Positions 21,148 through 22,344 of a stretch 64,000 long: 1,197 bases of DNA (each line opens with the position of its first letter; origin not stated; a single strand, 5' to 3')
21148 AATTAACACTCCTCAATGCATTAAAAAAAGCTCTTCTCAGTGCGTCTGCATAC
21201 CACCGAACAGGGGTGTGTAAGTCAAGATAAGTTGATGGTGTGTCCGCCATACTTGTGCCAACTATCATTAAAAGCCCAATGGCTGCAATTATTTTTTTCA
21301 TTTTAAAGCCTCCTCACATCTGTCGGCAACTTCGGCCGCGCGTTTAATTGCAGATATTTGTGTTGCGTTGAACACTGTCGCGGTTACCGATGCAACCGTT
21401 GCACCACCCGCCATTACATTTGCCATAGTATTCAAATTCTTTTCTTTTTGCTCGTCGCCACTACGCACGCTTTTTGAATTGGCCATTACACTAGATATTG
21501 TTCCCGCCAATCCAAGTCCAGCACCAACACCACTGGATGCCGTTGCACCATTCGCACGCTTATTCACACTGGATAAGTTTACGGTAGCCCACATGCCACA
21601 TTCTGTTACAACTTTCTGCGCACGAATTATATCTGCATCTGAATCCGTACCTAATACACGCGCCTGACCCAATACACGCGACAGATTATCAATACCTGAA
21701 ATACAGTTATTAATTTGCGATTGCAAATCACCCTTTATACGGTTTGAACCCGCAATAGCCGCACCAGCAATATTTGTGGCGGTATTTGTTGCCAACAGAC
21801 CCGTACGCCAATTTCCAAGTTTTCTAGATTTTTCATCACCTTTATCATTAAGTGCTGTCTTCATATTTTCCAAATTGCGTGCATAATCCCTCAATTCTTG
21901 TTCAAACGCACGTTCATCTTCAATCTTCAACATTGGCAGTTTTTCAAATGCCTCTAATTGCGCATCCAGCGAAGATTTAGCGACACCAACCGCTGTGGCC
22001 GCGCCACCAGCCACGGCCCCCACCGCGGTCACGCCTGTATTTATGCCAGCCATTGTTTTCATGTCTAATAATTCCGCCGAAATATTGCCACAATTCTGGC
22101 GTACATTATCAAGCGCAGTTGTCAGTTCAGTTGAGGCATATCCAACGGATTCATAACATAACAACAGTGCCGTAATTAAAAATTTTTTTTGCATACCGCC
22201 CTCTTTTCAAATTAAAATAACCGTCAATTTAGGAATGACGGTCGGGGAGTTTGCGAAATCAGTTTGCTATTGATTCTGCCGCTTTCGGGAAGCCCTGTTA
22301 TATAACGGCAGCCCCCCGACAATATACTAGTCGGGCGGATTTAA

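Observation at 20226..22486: Three-gene translationally coupled operon of two secreted proteins plus a small cytoplasmic protein behind a 250 nt structured leader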

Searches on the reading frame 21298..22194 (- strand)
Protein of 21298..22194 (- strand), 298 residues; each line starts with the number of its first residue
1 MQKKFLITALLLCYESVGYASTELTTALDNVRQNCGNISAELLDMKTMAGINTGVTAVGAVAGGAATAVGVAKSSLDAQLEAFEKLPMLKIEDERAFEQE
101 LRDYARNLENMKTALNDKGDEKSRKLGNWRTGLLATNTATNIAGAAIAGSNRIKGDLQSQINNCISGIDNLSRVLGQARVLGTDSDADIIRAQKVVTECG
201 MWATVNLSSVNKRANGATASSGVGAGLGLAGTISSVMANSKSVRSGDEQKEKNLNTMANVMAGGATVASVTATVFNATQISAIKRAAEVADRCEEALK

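Call 7: search_protein_families(library=pfam, proteins=[window:21298-22194:-], max_evalue=1)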
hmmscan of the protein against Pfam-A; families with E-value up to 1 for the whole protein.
window:21298-22194:- (298 aa): 1 family
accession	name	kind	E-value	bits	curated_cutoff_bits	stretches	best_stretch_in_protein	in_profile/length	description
PF25592.1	DUF7937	-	0.0053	16.1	31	1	217-278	102-162/402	Domain of unknown function (DUF7937)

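Call 8: search_protein_families(library=ncbifam, proteins=[window:21298-22194:-], max_evalue=1)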
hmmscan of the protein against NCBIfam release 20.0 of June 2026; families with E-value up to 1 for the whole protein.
window:21298-22194:- (298 aa): 0 families

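Call 10: find_encoding_contigs(protein=window:21298-22194:-, flank=6000, max_places=10)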
Protein window:21298-22194:- (298 aa): 2 contigs read that carry it; 1 place shown.
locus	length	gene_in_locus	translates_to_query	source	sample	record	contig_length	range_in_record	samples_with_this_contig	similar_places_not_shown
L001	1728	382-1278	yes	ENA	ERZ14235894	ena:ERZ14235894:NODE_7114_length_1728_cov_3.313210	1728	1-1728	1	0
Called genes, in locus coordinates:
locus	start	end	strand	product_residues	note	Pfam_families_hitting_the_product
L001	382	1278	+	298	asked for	-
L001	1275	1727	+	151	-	?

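Call 11: find_homologous_proteins(query=window:21298-22194:-, max_evalue=0.001)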
Query window:21298-22194:- (298 aa): 1559 proteins with E <= 0.001 among 8000 candidates; the best 120 are listed.
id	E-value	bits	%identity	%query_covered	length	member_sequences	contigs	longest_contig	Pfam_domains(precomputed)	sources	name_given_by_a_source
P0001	1.7e-180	616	100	100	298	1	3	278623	-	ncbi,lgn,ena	-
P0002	4.2e-101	356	62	100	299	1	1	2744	-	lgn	-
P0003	1.5e-100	354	62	94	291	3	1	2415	-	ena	-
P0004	3.4e-100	353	62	100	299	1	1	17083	-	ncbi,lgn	-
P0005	1.2e-97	344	58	100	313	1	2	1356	-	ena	-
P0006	1.3e-94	334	60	97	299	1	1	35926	-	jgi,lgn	-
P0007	2.2e-94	334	60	100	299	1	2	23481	-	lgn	-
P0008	4.4e-93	329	57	99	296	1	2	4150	-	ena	-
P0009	3.1e-92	327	60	100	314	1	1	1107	-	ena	-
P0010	3.8e-92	326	56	99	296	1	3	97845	-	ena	-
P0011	1.5e-91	324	56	99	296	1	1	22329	-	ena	-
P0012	6.2e-91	322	58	95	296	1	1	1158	-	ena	-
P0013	7.5e-91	322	58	95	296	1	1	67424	-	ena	-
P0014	7.9e-91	322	56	99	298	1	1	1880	-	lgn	-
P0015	1.6e-90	321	57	95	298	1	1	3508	-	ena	-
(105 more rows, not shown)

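Call 13: find_related_loci(query=A1, collection=genome_contigs, flank=4000)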
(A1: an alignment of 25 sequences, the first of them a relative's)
Query A1 (298 aa) in genome_contigs; peptide patterns used: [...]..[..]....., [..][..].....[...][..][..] (x = any residue, [..] = any of these).
356 stretches matched a pattern; 277 encode a relative of the query (tblastn E <= 1e-3); the best 80 are kept; 80 distinct loci.
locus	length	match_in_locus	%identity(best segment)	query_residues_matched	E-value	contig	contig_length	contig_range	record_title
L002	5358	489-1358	55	10-298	4e-99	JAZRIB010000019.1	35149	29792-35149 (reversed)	MAG: Candidatus Enterousia sp. isolate T1900045477_YK20190171.MAGScoT_cleanbin_000036 SGB_7287_k141_3571421, whole genom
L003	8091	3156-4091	53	1-298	1e-93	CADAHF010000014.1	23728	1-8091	MAG: uncultured proteobacterium isolate RUG13292 genome assembly, contig: RUG13292_asm_14, whole genome shotgun sequence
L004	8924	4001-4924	52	1-298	1e-92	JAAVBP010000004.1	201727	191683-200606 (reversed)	MAG: bacterium isolate Mgla_MAG_35-bin_11 c_000000034478, whole genome shotgun sequence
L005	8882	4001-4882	53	3-298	9e-92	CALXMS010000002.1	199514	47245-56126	MAG: uncultured Alphaproteobacteria bacterium isolate BRZ_MB__bin43 genome assembly, contig: BRZ_MB__NODE_84_length_1995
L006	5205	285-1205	52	10-298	3e-87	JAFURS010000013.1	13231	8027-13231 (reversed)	MAG: Alphaproteobacteria bacterium isolate RGIG4765 Roe_deer_Rectum.Co__c514001, whole genome shotgun sequence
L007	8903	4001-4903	52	1-297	5e-87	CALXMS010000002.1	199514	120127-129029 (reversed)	MAG: uncultured Alphaproteobacteria bacterium isolate BRZ_MB__bin43 genome assembly, contig: BRZ_MB__NODE_84_length_1995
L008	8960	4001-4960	47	1-298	4e-84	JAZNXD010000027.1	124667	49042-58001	MAG: Candidatus Enterousia sp. isolate T1900044780_TS20190246.MAGScoT_cleanbin_000045 SGB_2551_k141_2582239, whole genom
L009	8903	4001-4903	53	10-298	5e-84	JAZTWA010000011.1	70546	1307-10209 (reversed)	MAG: Candidatus Enterousia sp. isolate T1900045335_YK20190024.MAGScoT_cleanbin_000047 SGB_6593_k141_838288, whole genome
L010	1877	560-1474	50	6-298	5e-87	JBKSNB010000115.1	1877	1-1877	MAG: Alphaproteobacteria bacterium isolate KH370_54 k141_1311428, whole genome shotgun sequence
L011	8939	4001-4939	51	1-298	9e-83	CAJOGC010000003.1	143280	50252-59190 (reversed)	uncultured Alphaproteobacteria bacterium isolate Sheep_2_mag_61 genome assembly, contig: scaffold_100, whole genome shot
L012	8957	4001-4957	49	1-297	1e-82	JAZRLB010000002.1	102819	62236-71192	MAG: Candidatus Enterousia sp. isolate T1900045443_YK20190134.MAGScoT_cleanbin_000013 SGB_7129_k141_1671384, whole genom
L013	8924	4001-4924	48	1-298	1e-81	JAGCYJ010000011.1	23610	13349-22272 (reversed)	MAG: Alphaproteobacteria bacterium isolate RGIG10235 Yak_Rumen-5__c1881350, whole genome shotgun sequence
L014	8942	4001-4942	52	9-298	1e-80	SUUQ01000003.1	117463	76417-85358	MAG: Alphaproteobacteria bacterium isolate SIG50 NODE_3727_length_117463_cov_8.411016, whole genome shotgun sequence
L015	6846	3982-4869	55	4-298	7e-80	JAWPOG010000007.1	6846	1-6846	MAG: Alphaproteobacteria bacterium isolate KV104-158 k141_522610, whole genome shotgun sequence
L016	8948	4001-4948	46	1-297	4e-80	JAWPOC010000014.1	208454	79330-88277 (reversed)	MAG: Alphaproteobacteria bacterium isolate KA0024-133 k141_362941, whole genome shotgun sequence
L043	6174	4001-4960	44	1-298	1e-70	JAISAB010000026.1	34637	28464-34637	MAG: Rickettsiales bacterium isolate Gx481_bin12 k119_441967, whole genome shotgun sequence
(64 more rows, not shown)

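Call 50: search_solved_structures(query=A1, max_evalue=1)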
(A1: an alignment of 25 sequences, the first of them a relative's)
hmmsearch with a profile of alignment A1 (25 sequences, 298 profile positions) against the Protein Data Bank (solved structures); distinct sequences matched with E-value up to 1: 1.
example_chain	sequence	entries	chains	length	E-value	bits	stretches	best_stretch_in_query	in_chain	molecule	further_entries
5zwn_Y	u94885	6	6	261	0.44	12.8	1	30-120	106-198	Protein LUC7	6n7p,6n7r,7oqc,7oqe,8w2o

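Call 67: predict_structure(alignment_id=A1)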
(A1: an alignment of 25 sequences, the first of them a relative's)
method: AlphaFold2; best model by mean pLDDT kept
length: 298 residues; sequences in the alignment: 25
mean_pLDDT: 47.7   pTM: 0.41
mean pLDDT of the five models: 47.7, 46.6, 45.6, 43.3, 42.2
residues with pLDDT >= 90: 0; 70-90: 72; 50-70: 42; < 50: 184
segments of 3 or more residues with pLDDT < 50: 14-20, 48-50, 52-154, 209-279
pLDDT, mean of each block of 10 residues (from residue 1): 55 45 76 76 55 30 24 26 28 38 40 34 30 30 32 56 82 80 79 80 63 34 30 29 38 32 29 39 66 77
secondary structure, 60 per line:
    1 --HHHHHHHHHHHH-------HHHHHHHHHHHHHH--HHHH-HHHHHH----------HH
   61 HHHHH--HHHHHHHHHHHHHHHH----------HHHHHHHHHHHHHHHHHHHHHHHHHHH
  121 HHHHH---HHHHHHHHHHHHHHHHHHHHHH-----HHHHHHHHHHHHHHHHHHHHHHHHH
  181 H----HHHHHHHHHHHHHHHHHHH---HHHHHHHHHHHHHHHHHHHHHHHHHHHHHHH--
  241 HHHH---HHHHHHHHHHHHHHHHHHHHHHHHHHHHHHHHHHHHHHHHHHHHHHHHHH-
elements in order: H3-14 H22-35 H38-41 H43-48 H59-65 H68-83 H94-125 H129-150 H156-181 H186-204 H208-238 H241-244 H248-297
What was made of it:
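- On Known protein families for A, B and C (Pfam, NCBIfam, PHROGs, PDB): The AF2 model of A is poor, pLDDT 47.7 (call 67).
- Tried and rejected: The AF2 model of A is too poor to use (call 67).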

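Call 83: search_protein_families(library=pfam, proteins=[L009:4908-5612:+, L009:5635-6162:+, L043:2746-3651:-], max_evalue=0.01)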
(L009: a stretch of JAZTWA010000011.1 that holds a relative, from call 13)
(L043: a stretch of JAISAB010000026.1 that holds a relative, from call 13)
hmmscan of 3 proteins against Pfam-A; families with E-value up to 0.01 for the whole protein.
L009:4908-5612:+ (234 aa): 0 families

L009:5635-6162:+ (175 aa): 0 families

L043:2746-3651:- (301 aa): 0 families

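Call 87: search_protein_representatives(alignment_id=A1)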
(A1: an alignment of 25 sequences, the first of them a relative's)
Query: 25 sequences, 298 profile positions. Proteins with E-value up to 0.001 (for the whole library): 427; up to 1e-10: 349; up to 1e-30: 184. The best 150 are listed.
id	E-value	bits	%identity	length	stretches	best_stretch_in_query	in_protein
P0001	3.6e-136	469.5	-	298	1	2-298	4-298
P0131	2.5e-108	378.1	-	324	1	5-298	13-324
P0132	6.3e-108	376.8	-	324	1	2-296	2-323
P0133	3.3e-107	374.4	-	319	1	14-297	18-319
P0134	7.9e-105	366.6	-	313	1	4-298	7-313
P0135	3.1e-103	361.4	-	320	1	1-298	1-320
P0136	6.7e-101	353.7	-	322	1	1-297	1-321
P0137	3.7e-98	344.7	-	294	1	1-298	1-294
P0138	5.1e-97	340.9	-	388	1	14-297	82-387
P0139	2.1e-93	329.0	-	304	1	6-298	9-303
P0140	6.8e-93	327.4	-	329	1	8-298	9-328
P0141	3.2e-92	325.2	-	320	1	5-298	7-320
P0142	6.8e-91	320.8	-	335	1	4-297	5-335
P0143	2.6e-90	318.9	-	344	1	2-298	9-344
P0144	5.5e-90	317.8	-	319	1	22-298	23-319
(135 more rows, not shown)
